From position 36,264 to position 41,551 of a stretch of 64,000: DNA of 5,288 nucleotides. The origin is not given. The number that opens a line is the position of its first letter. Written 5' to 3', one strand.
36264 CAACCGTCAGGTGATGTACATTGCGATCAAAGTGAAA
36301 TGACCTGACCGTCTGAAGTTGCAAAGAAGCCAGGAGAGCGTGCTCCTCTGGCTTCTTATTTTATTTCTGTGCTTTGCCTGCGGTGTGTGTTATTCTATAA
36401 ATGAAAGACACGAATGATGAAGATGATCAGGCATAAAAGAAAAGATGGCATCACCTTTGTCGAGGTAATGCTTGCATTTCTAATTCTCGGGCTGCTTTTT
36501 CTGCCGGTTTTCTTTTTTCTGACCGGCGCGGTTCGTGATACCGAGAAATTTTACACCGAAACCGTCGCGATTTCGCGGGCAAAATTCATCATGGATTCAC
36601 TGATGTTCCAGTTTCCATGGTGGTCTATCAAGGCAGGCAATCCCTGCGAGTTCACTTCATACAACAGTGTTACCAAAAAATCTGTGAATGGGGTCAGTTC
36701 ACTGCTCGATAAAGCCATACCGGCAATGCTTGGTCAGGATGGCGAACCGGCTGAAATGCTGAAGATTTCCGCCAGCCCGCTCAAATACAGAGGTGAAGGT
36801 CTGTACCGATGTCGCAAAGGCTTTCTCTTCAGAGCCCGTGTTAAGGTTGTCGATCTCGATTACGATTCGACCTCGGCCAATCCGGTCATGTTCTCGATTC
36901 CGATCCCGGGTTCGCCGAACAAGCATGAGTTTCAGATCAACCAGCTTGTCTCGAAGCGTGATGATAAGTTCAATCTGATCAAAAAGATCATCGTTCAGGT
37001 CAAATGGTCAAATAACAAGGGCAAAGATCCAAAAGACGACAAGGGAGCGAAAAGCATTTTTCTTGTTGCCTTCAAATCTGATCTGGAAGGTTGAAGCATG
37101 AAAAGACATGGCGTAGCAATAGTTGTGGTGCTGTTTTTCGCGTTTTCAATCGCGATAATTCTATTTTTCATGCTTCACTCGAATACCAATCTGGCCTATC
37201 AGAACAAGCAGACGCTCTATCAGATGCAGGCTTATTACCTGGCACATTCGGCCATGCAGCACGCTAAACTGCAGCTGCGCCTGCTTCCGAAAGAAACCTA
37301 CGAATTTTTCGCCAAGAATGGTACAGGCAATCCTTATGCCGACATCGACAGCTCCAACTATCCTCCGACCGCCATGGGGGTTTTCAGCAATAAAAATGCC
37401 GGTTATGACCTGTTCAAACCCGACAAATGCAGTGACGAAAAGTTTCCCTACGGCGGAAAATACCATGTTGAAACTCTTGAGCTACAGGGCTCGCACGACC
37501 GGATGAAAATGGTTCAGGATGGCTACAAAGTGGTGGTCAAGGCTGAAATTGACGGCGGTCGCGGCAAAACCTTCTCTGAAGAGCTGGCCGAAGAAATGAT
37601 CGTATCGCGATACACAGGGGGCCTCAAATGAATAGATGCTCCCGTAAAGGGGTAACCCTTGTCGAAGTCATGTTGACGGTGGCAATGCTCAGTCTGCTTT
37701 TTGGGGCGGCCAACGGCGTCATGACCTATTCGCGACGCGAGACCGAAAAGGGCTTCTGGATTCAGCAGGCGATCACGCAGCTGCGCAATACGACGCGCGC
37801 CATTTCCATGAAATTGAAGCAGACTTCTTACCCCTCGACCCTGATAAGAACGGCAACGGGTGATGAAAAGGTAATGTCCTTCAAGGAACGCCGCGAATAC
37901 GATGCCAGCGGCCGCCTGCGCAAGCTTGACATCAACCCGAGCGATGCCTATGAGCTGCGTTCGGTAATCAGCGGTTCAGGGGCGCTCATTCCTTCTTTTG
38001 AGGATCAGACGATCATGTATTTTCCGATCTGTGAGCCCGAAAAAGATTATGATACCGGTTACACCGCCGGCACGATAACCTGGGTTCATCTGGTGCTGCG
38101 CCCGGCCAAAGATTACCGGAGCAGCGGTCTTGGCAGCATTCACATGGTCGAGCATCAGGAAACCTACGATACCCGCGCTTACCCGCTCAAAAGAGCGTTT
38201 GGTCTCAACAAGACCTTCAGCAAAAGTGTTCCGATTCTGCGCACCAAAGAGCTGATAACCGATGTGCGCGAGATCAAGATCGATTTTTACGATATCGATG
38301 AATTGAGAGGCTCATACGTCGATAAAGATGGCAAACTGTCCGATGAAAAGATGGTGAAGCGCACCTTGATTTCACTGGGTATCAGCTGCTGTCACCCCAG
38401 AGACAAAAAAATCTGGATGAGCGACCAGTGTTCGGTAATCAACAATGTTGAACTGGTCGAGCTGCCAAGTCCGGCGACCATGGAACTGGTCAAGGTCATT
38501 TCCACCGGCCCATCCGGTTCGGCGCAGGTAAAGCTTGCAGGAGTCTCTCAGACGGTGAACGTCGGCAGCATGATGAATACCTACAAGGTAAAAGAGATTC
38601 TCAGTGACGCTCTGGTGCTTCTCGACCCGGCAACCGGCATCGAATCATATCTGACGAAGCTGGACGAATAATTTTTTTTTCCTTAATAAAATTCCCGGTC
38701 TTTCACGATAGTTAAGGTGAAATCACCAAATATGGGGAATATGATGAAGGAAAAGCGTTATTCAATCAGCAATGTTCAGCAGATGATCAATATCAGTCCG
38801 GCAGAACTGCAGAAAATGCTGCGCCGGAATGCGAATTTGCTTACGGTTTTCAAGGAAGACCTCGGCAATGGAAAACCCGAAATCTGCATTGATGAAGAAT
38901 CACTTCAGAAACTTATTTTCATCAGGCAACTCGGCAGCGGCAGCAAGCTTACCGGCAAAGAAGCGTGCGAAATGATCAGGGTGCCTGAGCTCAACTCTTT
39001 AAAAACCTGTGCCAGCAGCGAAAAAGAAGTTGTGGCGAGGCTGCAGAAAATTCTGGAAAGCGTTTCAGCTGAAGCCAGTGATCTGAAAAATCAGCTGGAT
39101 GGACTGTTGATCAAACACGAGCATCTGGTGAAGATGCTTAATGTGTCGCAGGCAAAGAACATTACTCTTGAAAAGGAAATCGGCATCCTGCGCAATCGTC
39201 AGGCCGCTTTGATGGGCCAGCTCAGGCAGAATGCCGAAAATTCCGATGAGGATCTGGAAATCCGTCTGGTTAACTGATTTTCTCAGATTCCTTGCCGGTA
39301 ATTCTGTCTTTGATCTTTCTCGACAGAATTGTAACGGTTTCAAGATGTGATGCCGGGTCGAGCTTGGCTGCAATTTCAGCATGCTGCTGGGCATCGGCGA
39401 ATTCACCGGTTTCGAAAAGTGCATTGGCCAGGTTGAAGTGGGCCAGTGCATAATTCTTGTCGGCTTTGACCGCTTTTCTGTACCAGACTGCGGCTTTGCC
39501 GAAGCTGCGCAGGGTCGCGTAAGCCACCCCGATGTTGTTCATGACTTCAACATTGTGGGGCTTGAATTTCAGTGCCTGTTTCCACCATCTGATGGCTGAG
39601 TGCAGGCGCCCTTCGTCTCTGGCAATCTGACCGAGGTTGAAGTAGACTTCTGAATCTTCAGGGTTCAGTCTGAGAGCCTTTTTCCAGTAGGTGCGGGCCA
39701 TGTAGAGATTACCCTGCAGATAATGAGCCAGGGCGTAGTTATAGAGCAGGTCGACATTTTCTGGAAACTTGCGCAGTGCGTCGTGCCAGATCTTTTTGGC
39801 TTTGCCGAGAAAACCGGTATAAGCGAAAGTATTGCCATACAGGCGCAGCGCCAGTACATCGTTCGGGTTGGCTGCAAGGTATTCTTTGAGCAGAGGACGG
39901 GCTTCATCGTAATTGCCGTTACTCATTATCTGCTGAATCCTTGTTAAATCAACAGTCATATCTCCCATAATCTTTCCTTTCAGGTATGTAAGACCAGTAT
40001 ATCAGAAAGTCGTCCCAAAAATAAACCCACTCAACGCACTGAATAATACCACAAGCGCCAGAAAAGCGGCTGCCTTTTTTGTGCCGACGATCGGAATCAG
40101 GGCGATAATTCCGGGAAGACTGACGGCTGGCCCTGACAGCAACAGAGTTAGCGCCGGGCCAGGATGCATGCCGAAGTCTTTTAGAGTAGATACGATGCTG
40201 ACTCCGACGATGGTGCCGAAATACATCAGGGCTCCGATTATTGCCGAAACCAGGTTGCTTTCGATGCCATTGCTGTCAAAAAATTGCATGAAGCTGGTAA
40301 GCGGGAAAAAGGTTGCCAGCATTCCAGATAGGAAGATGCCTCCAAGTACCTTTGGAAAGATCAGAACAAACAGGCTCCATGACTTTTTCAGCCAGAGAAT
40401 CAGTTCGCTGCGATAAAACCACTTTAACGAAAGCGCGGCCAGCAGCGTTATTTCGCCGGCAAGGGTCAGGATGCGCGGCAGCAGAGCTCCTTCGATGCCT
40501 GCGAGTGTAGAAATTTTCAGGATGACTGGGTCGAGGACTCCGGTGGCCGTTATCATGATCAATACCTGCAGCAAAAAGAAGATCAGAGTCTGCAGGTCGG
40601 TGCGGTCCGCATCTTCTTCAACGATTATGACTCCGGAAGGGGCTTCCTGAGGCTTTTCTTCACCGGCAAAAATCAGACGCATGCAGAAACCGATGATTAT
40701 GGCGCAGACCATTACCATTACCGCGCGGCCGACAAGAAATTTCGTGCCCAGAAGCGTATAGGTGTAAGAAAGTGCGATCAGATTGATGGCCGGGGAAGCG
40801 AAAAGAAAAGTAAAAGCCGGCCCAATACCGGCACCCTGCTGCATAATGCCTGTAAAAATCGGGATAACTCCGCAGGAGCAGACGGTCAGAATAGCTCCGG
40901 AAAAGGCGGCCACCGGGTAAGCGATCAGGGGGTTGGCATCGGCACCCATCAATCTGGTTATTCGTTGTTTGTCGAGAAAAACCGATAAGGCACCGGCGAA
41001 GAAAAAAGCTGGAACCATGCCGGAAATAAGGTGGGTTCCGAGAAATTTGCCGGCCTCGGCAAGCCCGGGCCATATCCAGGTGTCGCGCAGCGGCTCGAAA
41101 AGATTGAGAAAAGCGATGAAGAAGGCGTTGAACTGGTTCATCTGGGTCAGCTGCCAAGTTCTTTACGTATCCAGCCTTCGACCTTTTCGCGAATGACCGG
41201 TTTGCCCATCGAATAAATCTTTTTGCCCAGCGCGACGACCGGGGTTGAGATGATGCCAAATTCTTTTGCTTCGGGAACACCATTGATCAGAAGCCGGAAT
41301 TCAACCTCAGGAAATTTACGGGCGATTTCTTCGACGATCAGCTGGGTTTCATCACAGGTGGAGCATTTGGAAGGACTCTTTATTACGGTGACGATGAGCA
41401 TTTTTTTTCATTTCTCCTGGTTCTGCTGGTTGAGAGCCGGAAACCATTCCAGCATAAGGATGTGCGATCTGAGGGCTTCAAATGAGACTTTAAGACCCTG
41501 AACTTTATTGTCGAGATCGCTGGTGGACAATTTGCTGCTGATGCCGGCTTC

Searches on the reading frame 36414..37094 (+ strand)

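Call 37: search_protein_families(library=pfam, proteins=[window:36414-37094:+], max_evalue=0.01)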
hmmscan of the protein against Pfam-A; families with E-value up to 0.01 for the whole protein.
window:36414-37094:+ (226 aa): 1 family
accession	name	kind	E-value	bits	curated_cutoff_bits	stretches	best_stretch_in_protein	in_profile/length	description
PF07963.17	N_methyl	-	0.00099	19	21.2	1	8-32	2-26/27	Prokaryotic N-terminal methylation motif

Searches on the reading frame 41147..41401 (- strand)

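Call 37: search_protein_families(library=pfam, proteins=[window:41147-41401:-], max_evalue=0.01)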
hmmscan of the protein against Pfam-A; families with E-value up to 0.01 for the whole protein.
window:41147-41401:- (84 aa): 1 family
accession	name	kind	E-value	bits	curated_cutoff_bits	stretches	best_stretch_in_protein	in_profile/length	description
PF13192.12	Thioredoxin_3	-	7.6e-06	26.3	24.8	1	9-78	7-75/76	Thioredoxin domain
